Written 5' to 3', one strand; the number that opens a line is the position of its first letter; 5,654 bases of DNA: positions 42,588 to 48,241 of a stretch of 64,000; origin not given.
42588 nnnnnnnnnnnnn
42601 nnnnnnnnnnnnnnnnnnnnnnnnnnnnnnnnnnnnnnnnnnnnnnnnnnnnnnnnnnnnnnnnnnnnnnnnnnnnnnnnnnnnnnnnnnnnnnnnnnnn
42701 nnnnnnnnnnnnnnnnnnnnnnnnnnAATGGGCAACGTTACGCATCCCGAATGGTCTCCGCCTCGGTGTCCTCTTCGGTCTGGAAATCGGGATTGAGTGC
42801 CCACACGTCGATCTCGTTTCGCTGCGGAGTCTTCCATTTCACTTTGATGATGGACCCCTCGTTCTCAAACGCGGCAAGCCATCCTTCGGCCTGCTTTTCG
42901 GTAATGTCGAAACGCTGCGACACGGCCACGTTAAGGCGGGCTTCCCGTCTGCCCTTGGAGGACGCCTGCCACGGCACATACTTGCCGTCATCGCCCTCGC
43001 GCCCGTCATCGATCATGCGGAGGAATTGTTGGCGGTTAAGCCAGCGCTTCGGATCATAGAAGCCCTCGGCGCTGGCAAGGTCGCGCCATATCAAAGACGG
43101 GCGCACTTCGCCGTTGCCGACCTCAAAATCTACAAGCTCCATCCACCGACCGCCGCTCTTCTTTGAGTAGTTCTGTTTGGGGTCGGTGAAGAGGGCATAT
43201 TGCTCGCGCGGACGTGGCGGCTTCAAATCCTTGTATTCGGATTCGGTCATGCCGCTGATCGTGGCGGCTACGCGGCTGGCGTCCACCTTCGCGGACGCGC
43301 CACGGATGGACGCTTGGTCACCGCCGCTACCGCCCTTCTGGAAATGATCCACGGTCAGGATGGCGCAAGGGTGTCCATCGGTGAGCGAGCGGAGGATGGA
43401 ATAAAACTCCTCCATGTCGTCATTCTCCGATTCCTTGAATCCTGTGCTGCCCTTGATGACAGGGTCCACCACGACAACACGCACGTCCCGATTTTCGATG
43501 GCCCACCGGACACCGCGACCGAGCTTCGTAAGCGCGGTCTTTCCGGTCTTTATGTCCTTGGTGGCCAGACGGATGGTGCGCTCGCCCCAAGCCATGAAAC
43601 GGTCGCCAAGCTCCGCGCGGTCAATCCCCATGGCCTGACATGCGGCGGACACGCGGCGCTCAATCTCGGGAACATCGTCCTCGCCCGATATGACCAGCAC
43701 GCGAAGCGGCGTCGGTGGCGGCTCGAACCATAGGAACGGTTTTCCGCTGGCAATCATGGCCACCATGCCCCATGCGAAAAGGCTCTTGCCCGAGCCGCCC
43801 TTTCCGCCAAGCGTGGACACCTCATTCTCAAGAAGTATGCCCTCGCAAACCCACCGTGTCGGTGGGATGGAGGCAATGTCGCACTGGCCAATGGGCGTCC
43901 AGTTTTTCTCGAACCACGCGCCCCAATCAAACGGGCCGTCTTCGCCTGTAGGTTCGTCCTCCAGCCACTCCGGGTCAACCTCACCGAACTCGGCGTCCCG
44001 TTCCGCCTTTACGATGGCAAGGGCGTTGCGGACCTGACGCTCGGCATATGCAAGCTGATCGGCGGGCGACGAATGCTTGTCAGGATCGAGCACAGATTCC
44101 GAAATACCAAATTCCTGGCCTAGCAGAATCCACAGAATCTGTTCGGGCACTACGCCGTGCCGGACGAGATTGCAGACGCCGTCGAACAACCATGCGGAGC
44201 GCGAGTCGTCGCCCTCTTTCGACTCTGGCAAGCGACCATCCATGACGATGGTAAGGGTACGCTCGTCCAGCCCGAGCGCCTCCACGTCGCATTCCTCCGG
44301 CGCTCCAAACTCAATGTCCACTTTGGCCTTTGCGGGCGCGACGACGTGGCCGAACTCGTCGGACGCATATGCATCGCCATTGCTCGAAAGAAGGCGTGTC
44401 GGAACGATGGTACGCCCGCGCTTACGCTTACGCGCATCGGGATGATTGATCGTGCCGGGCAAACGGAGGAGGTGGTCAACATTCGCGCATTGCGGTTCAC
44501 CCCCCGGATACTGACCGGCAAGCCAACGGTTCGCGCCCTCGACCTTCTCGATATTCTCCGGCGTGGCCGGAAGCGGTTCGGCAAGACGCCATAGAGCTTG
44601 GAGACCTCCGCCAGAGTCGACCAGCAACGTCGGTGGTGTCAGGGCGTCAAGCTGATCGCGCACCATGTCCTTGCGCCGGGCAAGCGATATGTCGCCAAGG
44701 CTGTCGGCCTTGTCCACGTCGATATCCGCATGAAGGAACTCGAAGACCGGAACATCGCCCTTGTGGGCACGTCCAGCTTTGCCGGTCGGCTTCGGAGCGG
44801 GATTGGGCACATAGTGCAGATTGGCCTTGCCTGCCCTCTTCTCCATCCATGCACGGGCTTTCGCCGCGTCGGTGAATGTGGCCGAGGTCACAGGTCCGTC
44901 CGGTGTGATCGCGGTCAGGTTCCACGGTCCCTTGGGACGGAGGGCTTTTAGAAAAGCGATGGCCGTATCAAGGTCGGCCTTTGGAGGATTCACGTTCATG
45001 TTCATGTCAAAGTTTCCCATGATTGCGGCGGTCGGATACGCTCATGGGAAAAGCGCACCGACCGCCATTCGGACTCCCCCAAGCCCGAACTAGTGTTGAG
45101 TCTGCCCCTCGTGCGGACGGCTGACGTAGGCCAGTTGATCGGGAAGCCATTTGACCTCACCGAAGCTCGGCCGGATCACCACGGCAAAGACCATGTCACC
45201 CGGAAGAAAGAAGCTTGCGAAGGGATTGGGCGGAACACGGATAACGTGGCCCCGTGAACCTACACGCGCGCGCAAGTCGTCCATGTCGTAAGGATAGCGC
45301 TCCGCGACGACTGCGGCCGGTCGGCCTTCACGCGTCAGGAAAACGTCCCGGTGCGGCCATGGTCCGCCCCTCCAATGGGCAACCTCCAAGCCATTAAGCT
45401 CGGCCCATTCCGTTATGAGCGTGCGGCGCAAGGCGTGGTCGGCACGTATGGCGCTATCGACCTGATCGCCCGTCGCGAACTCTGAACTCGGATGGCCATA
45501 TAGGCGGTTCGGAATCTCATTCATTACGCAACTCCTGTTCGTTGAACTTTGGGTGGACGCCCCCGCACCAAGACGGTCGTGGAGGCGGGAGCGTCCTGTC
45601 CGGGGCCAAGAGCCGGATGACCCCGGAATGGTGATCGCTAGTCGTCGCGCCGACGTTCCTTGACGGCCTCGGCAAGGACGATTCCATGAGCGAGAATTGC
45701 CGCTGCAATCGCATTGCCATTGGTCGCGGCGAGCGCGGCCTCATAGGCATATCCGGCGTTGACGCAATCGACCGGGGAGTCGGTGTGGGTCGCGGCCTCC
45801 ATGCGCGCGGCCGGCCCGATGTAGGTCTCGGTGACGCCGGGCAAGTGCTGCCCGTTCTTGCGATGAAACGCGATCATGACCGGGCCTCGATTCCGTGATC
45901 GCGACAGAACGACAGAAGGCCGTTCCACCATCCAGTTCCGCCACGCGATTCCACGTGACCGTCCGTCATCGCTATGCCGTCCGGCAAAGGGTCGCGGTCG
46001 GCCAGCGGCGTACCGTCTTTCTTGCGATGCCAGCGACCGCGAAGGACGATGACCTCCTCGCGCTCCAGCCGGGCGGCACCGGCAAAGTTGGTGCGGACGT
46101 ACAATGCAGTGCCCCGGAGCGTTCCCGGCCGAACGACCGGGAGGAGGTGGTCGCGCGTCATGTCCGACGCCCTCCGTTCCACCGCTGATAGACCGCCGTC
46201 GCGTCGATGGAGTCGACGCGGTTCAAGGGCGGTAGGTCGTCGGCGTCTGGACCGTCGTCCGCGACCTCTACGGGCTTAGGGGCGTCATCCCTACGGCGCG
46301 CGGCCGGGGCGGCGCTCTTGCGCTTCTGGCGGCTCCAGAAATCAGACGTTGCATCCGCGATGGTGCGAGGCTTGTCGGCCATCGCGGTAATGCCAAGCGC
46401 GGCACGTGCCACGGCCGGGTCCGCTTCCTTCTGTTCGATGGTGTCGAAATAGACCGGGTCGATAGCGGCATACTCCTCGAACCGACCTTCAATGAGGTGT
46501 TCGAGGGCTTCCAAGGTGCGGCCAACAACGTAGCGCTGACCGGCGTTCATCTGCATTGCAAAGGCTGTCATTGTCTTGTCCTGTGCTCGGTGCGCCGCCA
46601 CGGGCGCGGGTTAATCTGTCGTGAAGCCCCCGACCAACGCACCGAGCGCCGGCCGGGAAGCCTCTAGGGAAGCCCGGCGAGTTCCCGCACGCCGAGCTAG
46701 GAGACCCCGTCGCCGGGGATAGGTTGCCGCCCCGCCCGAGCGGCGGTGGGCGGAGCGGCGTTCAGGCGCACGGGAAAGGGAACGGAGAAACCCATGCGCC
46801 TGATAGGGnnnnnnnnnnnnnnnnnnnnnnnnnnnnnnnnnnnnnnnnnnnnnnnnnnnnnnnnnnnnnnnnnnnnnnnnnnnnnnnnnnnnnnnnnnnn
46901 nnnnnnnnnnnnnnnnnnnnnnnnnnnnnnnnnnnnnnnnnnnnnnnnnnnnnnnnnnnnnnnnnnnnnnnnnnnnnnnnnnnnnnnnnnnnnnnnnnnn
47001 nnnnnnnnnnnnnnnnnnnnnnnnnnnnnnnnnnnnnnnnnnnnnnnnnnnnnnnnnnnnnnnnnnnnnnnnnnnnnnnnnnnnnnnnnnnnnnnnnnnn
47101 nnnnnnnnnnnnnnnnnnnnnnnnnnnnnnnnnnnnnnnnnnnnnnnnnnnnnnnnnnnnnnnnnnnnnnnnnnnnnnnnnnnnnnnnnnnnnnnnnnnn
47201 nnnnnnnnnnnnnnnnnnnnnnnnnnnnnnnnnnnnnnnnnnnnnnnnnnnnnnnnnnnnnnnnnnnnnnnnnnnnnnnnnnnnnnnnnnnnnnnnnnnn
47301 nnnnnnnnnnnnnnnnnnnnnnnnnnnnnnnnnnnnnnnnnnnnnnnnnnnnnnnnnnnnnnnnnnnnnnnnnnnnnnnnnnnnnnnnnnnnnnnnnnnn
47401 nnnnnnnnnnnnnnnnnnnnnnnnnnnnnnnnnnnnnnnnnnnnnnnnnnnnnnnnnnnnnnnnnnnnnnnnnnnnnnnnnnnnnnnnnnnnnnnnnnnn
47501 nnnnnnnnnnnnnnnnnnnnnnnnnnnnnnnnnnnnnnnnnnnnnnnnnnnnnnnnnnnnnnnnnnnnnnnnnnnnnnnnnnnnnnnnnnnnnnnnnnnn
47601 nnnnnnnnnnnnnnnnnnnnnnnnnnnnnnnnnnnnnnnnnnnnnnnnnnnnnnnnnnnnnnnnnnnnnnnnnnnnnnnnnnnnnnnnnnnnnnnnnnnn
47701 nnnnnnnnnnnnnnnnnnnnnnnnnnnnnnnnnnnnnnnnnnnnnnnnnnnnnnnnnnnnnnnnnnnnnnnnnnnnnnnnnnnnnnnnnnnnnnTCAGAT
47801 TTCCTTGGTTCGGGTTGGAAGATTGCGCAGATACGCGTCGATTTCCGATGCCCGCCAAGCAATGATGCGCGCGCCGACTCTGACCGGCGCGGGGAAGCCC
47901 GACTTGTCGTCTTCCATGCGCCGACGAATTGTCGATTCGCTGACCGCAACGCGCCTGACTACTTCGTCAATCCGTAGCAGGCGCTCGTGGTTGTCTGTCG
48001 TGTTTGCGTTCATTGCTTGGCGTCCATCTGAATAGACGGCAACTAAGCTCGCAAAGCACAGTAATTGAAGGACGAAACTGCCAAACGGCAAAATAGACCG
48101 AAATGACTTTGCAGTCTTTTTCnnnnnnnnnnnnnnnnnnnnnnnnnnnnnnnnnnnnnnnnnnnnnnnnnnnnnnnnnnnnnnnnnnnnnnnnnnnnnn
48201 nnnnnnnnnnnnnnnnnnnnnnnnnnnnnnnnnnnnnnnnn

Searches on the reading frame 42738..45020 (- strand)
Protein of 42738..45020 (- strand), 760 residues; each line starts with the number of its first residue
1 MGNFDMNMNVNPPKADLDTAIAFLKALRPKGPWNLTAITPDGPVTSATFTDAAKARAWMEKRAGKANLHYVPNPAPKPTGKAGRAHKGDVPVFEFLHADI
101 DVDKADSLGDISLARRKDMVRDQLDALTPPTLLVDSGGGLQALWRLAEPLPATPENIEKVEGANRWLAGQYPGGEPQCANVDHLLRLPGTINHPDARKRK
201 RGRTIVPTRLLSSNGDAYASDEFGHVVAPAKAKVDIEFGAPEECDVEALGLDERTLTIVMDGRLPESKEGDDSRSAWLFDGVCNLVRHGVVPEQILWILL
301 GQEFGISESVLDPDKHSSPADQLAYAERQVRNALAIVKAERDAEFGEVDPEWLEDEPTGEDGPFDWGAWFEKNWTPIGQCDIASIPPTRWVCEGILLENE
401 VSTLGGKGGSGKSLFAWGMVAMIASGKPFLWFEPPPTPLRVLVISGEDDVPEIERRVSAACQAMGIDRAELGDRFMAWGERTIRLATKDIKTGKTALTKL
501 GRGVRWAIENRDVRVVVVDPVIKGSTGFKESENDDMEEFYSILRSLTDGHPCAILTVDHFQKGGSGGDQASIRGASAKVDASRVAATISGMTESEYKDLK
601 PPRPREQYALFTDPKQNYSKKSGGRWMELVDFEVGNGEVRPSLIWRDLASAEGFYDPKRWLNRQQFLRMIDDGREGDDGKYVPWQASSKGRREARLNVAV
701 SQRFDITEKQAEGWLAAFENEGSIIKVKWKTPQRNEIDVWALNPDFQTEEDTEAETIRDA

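Call 7: search_protein_families(library=pfam, proteins=[window:42738-45020:-], max_evalue=0.01)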
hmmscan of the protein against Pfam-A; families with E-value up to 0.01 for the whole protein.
window:42738-45020:- (760 aa): 2 families
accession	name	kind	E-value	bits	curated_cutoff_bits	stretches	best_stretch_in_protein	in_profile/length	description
PF13481.12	AAA_25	-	2.9e-31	109.1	27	1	381-564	15-194/195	AAA domain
PF16793.10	RepB_primase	-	8.7e-05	22.9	24.3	1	106-220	69-171/186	RepB DNA-primase N-terminal domain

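Call 8: search_protein_families(library=phrogs, proteins=[window:42738-45020:-], max_evalue=0.001)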
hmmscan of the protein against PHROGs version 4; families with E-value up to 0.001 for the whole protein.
window:42738-45020:- (760 aa): 8 families
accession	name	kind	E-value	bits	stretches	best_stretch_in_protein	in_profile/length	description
phrog_25693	-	unknown function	2e-31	110.1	1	383-636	34-286/405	-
phrog_3123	-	unknown function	1.3e-25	91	1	94-568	87-514/583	-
phrog_906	-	DNA, RNA and nucleotide metabolism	7.7e-22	78.8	1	257-620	401-728/872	DNA polymerase/primase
phrog_239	-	DNA, RNA and nucleotide metabolism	1.7e-13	51.4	1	386-595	346-560/801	DNA primase/helicase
phrog_2597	-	DNA, RNA and nucleotide metabolism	1.8e-10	41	1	392-582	360-536/747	DNA primase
phrog_2478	-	DNA, RNA and nucleotide metabolism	5.3e-05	22.5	1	39-195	25-190/854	DNA polymerase/primase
phrog_2850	-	unknown function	0.00019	21.5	1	389-577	148-320/465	-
phrog_3228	-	DNA, RNA and nucleotide metabolism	0.00058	19.3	0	383-429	358-404/766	replicative helicase-primase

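Call 24: find_encoding_contigs(protein=window:42738-45020:-, flank=10000, max_places=8)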
Protein window:42738-45020:- (760 aa): no gene with exactly this product is on record in the collection.

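Call 45: find_related_loci(query=window:42738-45020:-, collection=viral_contigs, flank=6000)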
Query window:42738-45020:- (760 aa) in viral_contigs; peptide patterns used: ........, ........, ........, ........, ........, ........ (x = any residue, [..] = any of these).
4 stretches matched a pattern, but none encodes a relative of the query by tblastn (E <= 1e-3).

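Call 46: find_homologous_proteins(query=window:42738-45020:-, max_evalue=1e-20)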
Query window:42738-45020:- (760 aa): 271 proteins with E <= 1e-20 among 8000 candidates; the best 120 are listed.
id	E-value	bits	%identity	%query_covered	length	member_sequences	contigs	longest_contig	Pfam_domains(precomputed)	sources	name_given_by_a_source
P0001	0.0e+0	1750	100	99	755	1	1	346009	PF13481.13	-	-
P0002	0.0e+0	1049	62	98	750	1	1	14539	PF13481.13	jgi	jgi:hypothetical protein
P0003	9.7e-275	932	57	98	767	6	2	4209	PF13481.13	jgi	jgi:hypothetical protein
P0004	7.8e-266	902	56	98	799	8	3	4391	PF16793.11,PF13481.13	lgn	-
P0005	1.7e-257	875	55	98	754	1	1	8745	PF16793.11,PF13481.13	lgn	-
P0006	7.2e-256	869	55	98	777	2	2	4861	PF16793.11,PF13481.13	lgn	-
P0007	3.7e-255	867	53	98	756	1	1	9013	PF16793.11,PF13481.13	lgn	-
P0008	6.2e-248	843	52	98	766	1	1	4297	PF13481.13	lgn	-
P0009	1.7e-241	822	53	98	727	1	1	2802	PF16793.11,PF13481.13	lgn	-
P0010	3.3e-237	808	53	98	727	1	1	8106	PF16793.11,PF13481.13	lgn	-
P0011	7.7e-237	807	53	99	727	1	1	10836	PF16793.11,PF13481.13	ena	-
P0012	2.6e-192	659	46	96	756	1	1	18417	PF13481.13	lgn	-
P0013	4.6e-186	639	53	76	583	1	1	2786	PF13481.13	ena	-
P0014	1.0e-184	634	46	96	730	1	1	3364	PF16793.11,PF13481.13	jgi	jgi:hypothetical protein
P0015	2.9e-180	619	44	97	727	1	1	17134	PF16793.11,PF13481.13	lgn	-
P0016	9.4e-178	611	43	97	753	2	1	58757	PF16793.11,PF13481.13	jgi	jgi:hypothetical protein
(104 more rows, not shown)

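Call 47: find_encoding_contigs(protein=P0002, flank=10000, max_places=2)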
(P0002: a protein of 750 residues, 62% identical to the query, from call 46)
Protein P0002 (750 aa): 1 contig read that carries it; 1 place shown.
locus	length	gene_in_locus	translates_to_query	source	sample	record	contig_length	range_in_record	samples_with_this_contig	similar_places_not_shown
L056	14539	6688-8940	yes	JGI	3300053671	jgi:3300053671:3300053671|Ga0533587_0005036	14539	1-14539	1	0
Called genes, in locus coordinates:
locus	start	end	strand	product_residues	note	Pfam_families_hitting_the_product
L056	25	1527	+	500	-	PF13356:Arm-DNA-bind_3, PF22022:Phage_int_M, PF00589:Phage_integrase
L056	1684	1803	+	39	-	-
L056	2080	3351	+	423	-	PF01555:N6_N4_Mtase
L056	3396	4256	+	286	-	-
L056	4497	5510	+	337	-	-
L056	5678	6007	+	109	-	-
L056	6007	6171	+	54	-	-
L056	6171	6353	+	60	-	-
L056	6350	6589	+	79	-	-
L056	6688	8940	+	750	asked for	PF13481:AAA_25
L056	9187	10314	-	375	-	-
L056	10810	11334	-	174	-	-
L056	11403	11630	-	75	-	-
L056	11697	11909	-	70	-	-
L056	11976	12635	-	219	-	-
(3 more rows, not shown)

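Call 48: find_encoding_contigs(protein=P0012, flank=10000, max_places=2)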
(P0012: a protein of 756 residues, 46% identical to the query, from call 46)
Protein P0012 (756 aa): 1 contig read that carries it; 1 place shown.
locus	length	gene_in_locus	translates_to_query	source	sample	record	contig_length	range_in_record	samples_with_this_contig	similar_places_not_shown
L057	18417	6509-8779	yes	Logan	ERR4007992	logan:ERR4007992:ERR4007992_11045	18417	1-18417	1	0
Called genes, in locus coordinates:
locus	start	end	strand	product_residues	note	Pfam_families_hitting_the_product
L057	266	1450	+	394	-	PF13356:Arm-DNA-bind_3, PF22022:Phage_int_M, PF00589:Phage_integrase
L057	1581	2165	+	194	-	PF27874:Mob_CxxC_CxxC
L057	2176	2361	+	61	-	-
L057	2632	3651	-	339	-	-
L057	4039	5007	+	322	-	-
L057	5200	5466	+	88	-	-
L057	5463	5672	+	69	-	-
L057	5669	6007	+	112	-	-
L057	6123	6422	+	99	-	-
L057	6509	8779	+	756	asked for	PF13481:AAA_25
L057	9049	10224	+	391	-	PF04471:Mrr_cat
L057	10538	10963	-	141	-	-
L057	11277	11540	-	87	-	-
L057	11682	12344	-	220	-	-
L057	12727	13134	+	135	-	PF20126:TumE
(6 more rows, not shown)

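Call 49: find_encoding_contigs(protein=P0016, flank=10000, max_places=2)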
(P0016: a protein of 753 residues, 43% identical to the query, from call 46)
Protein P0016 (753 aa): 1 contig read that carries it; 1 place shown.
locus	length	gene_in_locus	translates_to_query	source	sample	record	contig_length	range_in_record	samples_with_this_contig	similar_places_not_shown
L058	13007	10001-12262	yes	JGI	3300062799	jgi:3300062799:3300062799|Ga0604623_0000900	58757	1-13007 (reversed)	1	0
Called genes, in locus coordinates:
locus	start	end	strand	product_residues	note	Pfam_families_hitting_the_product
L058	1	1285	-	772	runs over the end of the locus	PF00476:DNA_pol_A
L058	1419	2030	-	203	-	PF10991:Enc34_ssDNA-bd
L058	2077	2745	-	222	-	PF13365:Trypsin_2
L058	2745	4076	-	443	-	PF10926:DUF2800, PF12705:PDDEXK_1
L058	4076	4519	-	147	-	-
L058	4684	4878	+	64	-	-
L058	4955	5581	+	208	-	-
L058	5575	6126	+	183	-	-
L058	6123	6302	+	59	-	-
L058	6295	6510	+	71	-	-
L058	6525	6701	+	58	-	-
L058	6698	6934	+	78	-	-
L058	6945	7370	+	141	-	PF25682:Phage_VG64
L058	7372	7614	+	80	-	-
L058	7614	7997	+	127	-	-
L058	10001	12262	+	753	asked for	PF16793:RepB_primase (weak), PF13481:AAA_25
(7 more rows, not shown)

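Call 54: find_encoding_contigs(protein=P0001, flank=1000, max_places=3)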
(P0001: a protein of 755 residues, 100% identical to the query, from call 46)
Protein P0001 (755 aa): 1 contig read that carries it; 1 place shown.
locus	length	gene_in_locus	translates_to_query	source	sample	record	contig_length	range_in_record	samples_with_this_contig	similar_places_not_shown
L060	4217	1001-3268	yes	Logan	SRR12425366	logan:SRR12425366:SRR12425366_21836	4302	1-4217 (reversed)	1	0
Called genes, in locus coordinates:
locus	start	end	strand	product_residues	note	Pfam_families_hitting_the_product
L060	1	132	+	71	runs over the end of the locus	?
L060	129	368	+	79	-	-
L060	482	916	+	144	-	-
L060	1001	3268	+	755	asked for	PF13481:AAA_25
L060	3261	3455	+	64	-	-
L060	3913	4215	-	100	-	?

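Call 92: find_encoding_contigs(protein=P0011, flank=10000, max_places=1)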
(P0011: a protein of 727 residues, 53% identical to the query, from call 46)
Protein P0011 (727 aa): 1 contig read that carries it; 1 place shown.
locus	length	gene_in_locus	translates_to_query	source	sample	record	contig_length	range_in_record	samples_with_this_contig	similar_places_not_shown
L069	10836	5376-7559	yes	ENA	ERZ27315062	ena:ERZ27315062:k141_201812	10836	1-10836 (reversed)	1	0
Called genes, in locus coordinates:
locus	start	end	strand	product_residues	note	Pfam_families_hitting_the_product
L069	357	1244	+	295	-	PF00872:Transposase_mut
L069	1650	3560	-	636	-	PF00005:ABC_tran, PF02463:SMC_N (faint), PF13304:AAA_21 (faint)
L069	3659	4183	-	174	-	PF11994:DUF3489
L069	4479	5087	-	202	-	PF00313:CSD, PF08206:OB_RNB (faint), PF00313:CSD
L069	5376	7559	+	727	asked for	PF16793:RepB_primase (weak), PF13481:AAA_25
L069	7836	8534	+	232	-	-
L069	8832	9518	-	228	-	PF03695:UPF0149, PF02810:SEC-C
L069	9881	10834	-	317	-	?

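Call 101: search_protein_families(library=pfam, proteins=[L069:7836-8534:+, L069:8832-9527:-, L069:9881-10735:-, L069:4479-5087:-, L069:3659-4183:-, L069:1650-3560:-], max_evalue=0.01)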
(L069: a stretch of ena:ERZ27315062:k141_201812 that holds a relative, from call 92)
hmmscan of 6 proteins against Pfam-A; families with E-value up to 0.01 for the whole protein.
L069:7836-8534:+ (232 aa): 0 families

L069:8832-9527:- (231 aa): 2 families
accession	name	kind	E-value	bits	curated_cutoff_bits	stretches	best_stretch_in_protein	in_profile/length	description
PF03695.18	UPF0149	-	6.6e-27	95.3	25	1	13-182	2-175/181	Uncharacterised protein family (UPF0149)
PF02810.21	SEC-C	-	1.1e-10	41.5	20.4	1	212-229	1-18/19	SEC-C motif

L069:9881-10735:- (284 aa): 4 families
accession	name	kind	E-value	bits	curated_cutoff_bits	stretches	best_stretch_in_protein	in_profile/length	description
PF13738.12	Pyr_redox_3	-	3.7e-09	36.7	30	1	7-76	136-202/305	Pyridine nucleotide-disulphide oxidoreductase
PF00743.25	FMO-like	-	1.6e-06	27.3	22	1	13-76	158-221/532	Flavin-binding monooxygenase-like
PF07992.20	Pyr_redox_2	-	3.9e-06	27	26.1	0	181-216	205-244/291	Pyridine nucleotide-disulphide oxidoreductase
PF13434.12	Lys_Orn_oxgnase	-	1.4e-05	24.8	21.3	1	7-66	154-218/339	L-lysine 6-monooxygenase/L-ornithine 5-monooxygenase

L069:4479-5087:- (202 aa): 3 families
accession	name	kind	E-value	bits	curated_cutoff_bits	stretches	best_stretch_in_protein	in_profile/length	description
PF00313.28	CSD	-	8.8e-29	99.6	27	2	137-195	2-59/66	'Cold-shock' DNA-binding domain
PF08206.17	OB_RNB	-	4.2e-06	26.8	24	0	146-170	7-30/58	Ribonuclease B OB domain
PF22707.2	S1CSD-TOTE-2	-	0.00022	21.6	27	0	137-171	4-29/60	S1/CSD-like domain 2 of the TOTE conflict systems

L069:3659-4183:- (174 aa): 1 family
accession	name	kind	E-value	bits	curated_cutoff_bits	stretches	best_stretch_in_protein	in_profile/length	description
PF11994.14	DUF3489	-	4.2e-24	84.8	29.5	1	99-164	2-67/68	Protein of unknown function (DUF3489)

L069:1650-3560:- (636 aa): 9 families
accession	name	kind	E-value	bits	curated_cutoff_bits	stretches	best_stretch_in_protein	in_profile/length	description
PF00005.33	ABC_tran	-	9.5e-37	127.1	25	1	408-561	2-137/137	ABC transporter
PF13304.12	AAA_21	-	2.4e-07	31.6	27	1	420-476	2-51/304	AAA domain, putative AbiEii toxin, Type IV TA system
PF02463.25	SMC_N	-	1.9e-05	24.7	40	1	419-601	26-209/220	RecF/RecN/SMC N terminal domain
PF00664.28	ABC_membrane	-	0.00038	20.7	28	1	95-332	37-263/274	ABC transporter transmembrane region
PF13401.12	AAA_22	-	0.00068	20.4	27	1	419-471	7-33/130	AAA domain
PF13191.12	AAA_16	-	0.0016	19.4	32.6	0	417-466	24-52/167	AAA ATPase domain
PF02367.23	TsaE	-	0.0025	18.2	26.6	1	409-439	13-43/128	Threonylcarbamoyl adenosine biosynthesis protein TsaE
PF13481.12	AAA_25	-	0.0039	17.3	27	0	413-434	29-50/195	AAA domain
PF05729.18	NACHT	-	0.0091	16.3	26.7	0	419-438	2-21/167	NACHT domain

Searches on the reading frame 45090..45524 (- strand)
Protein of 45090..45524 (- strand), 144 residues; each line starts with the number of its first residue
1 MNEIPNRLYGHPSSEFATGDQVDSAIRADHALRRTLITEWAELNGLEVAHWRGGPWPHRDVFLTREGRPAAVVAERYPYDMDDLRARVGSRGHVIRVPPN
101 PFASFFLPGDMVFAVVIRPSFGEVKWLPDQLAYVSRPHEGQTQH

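Call 7: search_protein_families(library=pfam, proteins=[window:45090-45524:-], max_evalue=0.01)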
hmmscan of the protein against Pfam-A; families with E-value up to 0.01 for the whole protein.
window:45090-45524:- (144 aa): 0 families

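Call 8: search_protein_families(library=phrogs, proteins=[window:45090-45524:-], max_evalue=0.001)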
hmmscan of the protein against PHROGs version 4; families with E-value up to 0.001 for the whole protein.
window:45090-45524:- (144 aa): 0 families

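Call 31: search_protein_families(library=phrogs, proteins=[window:45090-45524:-], max_evalue=0.01)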
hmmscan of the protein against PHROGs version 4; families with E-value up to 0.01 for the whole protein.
window:45090-45524:- (144 aa): 0 families

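Call 43: search_protein_families(library=pfam, proteins=[window:45090-45524:-], max_evalue=1)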
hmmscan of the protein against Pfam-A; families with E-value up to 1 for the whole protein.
window:45090-45524:- (144 aa): 0 families

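Call 74: search_solved_structures(query=window:45090-45524:-, max_evalue=10)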
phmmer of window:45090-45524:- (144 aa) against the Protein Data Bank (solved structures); distinct sequences matched with E-value up to 10: 1.
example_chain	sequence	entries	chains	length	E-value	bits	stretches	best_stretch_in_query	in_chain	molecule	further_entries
8vd6_A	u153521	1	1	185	0.27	14.2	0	41-91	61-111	CAP REPEAT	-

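Call 122: predict_structure(protein=window:45090-45524:-)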
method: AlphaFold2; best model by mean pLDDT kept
length: 144 residues; sequences in the alignment: 1
mean_pLDDT: 53.0   pTM: 0.46
mean pLDDT of the five models: 53.0, 52.0, 50.3, 48.6, 37.0
residues with pLDDT >= 90: 0; 70-90: 16; 50-70: 75; < 50: 53
segments of 3 or more residues with pLDDT < 50: 1-15, 53-58, 110-112, 119-144
pLDDT, mean of each block of 10 residues (from residue 1): 34 52 63 71 72 49 63 53 61 57 52 50 38 33 38
secondary structure, 60 per line:
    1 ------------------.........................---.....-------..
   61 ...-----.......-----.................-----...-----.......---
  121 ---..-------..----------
elements in order: H19-43 E47-51 E59-63 E69-75 H81-91 E92-97 E111-117

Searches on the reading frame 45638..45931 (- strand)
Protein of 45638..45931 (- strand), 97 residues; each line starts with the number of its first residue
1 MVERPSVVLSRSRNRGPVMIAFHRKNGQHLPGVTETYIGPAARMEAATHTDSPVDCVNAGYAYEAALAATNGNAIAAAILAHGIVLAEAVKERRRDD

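Call 26: search_protein_families(library=pfam, proteins=[window:45638-45931:-], max_evalue=0.1)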
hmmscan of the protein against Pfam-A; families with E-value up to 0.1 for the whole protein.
window:45638-45931:- (97 aa): 0 families

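Call 31: search_protein_families(library=phrogs, proteins=[window:45638-45931:-], max_evalue=0.01)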
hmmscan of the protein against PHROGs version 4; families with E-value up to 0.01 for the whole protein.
window:45638-45931:- (97 aa): 1 family
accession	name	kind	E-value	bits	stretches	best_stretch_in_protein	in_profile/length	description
phrog_29912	-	unknown function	0.0044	18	1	7-44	32-70/116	-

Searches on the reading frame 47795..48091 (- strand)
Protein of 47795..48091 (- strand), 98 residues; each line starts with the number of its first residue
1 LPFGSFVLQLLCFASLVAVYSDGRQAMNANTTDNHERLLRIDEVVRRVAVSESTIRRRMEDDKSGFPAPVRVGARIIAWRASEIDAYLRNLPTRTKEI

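Call 43: search_protein_families(library=pfam, proteins=[window:47795-48091:-], max_evalue=1)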
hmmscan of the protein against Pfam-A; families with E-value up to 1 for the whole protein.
window:47795-48091:- (98 aa): 3 families
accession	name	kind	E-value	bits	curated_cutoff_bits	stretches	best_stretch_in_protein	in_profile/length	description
PF05930.18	Phage_AlpA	-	2e-10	40.8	21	1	37-85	2-48/51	Prophage CP4-57 regulatory protein (AlpA)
PF12728.13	HTH_17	-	0.016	15.9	27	1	38-90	1-49/51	Helix-turn-helix domain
PF08220.18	HTH_DeoR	-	0.028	14.6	21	1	36-57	12-33/57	DeoR-like helix-turn-helix domain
